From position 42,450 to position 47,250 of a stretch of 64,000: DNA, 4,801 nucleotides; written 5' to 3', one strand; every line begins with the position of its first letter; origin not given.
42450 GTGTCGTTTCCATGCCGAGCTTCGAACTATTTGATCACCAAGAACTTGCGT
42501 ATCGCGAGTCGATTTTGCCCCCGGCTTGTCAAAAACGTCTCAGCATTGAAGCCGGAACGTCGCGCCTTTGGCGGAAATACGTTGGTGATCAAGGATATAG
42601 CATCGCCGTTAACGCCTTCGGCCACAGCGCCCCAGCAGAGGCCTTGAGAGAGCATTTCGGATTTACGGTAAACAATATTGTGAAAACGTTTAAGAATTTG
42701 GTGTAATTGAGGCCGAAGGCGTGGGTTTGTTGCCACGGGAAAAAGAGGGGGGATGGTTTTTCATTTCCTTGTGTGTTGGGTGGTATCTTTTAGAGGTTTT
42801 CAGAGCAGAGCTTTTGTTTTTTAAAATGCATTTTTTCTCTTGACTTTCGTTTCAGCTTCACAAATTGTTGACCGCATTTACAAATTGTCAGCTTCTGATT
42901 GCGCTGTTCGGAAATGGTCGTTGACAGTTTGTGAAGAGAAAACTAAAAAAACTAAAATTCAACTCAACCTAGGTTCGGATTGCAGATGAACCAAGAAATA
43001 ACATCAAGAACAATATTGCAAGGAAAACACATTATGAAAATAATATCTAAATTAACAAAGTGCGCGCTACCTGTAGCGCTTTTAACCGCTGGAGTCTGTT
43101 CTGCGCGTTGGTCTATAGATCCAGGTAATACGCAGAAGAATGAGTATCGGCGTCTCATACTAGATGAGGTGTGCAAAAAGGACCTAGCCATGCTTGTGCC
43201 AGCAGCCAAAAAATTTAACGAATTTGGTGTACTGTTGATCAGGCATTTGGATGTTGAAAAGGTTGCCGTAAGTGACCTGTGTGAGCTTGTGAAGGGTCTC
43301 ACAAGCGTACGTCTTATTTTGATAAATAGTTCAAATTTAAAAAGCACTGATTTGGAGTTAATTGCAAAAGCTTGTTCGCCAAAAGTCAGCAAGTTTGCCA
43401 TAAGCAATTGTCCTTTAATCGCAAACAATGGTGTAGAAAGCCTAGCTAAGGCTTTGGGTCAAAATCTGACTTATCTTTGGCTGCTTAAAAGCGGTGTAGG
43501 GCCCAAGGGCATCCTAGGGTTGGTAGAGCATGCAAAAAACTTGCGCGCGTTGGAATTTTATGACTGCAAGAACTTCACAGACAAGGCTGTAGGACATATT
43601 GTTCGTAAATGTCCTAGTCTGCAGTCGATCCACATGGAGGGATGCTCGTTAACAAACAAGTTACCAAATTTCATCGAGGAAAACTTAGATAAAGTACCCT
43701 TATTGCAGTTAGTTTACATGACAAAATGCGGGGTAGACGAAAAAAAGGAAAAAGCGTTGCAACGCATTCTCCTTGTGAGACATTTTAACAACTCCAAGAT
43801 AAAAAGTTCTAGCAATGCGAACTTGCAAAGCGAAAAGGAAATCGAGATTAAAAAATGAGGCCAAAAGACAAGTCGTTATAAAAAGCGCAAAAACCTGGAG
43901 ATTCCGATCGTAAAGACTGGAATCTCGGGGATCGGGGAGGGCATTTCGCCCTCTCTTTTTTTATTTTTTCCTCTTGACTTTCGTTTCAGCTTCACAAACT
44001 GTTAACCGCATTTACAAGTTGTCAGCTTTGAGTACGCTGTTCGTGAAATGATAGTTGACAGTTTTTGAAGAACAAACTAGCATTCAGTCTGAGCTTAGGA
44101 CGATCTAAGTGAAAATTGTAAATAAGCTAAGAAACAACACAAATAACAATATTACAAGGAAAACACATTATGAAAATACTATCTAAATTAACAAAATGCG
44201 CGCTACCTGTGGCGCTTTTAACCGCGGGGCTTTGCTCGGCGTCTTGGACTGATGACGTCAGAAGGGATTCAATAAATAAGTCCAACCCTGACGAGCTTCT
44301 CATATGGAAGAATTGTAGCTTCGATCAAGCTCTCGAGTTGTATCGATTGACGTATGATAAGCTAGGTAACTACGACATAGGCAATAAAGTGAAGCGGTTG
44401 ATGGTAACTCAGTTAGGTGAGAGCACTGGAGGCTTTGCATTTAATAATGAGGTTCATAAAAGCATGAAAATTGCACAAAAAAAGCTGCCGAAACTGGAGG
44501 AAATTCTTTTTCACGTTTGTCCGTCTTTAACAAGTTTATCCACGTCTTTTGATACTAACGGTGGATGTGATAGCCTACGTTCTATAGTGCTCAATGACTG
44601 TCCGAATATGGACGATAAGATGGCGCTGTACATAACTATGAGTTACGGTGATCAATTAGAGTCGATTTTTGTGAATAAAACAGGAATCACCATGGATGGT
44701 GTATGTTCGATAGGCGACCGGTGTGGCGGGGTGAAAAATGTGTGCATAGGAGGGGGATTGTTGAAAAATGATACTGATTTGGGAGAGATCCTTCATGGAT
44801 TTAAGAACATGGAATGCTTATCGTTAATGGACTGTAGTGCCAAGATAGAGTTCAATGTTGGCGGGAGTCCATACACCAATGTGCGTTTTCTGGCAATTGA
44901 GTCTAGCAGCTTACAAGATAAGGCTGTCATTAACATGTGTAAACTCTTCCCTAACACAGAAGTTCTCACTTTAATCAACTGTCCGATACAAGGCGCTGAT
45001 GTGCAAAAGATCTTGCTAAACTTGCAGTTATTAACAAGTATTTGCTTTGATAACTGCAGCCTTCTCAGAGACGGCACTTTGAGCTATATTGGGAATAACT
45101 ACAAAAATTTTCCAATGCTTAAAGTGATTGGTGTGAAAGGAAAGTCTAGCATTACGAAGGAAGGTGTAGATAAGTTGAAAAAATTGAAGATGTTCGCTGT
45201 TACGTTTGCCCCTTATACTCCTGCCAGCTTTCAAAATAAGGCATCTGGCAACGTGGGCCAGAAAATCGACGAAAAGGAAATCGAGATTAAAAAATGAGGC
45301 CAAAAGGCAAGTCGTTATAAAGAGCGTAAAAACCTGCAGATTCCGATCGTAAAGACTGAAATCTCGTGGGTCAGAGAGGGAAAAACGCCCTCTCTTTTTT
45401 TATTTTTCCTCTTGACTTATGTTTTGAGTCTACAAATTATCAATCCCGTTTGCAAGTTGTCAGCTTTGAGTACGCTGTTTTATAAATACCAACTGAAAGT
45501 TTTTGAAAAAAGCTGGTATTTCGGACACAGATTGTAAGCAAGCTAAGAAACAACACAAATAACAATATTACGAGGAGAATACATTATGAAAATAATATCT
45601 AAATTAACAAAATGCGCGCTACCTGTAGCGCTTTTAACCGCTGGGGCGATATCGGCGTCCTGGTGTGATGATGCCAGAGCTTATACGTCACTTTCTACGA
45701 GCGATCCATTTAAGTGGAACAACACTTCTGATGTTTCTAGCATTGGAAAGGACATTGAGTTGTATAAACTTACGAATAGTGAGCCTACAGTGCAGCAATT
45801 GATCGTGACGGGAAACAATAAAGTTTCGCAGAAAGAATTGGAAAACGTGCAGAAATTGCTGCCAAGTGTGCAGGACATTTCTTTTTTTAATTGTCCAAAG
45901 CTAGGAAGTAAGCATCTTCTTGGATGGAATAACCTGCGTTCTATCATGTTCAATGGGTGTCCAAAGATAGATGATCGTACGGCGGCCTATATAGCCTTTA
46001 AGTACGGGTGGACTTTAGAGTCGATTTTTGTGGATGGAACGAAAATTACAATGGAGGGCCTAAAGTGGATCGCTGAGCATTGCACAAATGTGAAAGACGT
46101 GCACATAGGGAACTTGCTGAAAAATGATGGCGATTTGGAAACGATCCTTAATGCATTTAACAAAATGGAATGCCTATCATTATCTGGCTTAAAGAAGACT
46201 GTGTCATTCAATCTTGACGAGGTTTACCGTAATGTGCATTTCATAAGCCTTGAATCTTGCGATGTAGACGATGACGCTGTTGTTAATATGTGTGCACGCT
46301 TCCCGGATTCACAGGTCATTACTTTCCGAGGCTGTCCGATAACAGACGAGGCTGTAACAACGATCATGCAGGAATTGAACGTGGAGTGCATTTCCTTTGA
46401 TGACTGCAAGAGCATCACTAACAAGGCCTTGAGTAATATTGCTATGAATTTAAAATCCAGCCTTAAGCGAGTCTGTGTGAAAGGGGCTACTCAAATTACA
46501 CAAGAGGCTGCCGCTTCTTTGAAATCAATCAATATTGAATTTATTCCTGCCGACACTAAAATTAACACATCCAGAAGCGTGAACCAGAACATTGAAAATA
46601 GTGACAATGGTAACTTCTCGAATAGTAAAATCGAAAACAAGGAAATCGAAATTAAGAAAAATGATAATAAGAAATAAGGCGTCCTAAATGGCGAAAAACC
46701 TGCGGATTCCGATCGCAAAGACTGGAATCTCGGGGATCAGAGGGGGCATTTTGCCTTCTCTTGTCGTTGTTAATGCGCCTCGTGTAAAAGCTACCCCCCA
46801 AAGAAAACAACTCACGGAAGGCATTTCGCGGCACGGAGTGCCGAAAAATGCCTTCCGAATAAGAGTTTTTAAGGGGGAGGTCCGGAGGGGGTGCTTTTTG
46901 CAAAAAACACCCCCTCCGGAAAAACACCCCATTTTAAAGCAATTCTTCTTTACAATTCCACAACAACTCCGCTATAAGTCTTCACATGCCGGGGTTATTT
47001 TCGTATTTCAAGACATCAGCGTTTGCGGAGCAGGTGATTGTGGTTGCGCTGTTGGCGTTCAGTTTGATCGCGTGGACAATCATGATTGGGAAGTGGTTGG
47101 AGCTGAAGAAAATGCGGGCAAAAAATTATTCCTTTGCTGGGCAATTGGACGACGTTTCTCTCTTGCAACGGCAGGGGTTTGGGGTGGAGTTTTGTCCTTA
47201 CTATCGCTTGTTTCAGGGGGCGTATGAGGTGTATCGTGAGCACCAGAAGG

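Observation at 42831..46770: Tandem triplication of eukaryote-like cysteine-containing LRR genes, each with its own conserved promoter region and double-hairpin terminator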

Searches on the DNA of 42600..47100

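Call 30: search_rna_families(source=window, start=42600, end=47100, threshold=evalue, max_evalue=1)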
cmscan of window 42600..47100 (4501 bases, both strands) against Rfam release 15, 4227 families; matches with E-value up to 1: 2.
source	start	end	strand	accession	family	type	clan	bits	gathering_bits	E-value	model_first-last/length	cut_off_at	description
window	43882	43960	-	RF02420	Bp1_162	Gene; sRNA;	-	24.3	50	0.6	1-100/100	no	Burkholderia sRNA Bp1_Cand612_SIPHT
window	43892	43961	+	RF02784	SorX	Gene; sRNA;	-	21.9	46.6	0.057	1-73/73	no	Singlet oxygen resistance RNA X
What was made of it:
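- On Known RNA family for hairpin 1 or the leader: Only sub-threshold matches were found: SorX at 21.9 bits against 46.6, and Bp1_162 at 24.3 against 50 (call 30).
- Tried and rejected: Rfam on 42600-47100 gave only sub-threshold chance-level matches (call 30).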
